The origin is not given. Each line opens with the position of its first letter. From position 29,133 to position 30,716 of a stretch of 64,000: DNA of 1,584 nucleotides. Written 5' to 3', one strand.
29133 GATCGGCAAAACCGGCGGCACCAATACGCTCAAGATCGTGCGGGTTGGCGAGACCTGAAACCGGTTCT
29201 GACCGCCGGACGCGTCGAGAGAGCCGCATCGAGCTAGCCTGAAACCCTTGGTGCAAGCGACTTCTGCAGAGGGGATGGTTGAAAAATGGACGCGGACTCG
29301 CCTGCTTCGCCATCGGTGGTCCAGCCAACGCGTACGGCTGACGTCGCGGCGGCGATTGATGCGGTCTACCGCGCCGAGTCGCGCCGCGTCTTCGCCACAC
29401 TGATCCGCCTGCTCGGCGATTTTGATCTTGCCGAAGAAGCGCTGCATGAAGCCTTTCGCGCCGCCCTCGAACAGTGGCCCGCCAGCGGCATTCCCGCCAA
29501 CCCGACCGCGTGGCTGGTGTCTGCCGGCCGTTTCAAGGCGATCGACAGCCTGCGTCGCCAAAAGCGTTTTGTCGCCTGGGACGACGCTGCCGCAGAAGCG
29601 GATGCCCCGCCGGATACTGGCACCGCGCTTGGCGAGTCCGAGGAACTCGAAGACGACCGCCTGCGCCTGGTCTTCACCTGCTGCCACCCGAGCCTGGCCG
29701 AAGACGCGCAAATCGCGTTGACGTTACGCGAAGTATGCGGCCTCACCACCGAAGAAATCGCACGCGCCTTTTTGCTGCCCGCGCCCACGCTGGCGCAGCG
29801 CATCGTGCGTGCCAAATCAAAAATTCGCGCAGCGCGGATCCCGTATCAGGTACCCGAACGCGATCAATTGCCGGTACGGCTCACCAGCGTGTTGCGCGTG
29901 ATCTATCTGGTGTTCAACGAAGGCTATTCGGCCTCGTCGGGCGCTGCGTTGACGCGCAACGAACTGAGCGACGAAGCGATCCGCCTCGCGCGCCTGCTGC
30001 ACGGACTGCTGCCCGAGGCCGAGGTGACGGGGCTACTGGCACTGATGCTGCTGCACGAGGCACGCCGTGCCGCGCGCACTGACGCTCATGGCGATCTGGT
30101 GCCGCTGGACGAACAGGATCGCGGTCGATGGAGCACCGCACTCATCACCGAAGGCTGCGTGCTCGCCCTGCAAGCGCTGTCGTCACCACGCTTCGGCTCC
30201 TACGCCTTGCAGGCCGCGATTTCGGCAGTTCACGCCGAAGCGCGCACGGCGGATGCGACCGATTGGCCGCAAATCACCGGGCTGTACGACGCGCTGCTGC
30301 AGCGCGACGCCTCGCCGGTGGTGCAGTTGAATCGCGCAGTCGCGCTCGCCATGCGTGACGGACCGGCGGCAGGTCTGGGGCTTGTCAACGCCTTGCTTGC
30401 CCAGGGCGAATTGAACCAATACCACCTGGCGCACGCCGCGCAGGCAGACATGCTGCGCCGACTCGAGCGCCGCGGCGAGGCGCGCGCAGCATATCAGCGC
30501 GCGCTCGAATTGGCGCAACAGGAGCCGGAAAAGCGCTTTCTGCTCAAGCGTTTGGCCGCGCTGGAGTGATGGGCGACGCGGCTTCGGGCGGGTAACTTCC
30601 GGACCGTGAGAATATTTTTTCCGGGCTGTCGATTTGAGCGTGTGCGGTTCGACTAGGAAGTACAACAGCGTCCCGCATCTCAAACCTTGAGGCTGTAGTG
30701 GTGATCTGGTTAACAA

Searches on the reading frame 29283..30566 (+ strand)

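Call 88: search_protein_families(library=pfam, proteins=[window:29283-30566:+], max_evalue=0.00001)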
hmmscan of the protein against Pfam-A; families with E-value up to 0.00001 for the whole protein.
window:29283-30566:+ (428 aa): 3 families
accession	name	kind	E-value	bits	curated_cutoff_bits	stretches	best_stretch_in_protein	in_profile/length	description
PF20239.3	DUF6596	-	6e-36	123.2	27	1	199-297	1-100/102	Family of unknown function (DUF6596)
PF04542.20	Sigma70_r2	-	2.6e-09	37.2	24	1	29-95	2-70/71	Sigma-70 region 2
PF08281.18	Sigma70_r4_2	-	2.9e-09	36.9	25.7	1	131-181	4-54/54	Sigma-70, region 4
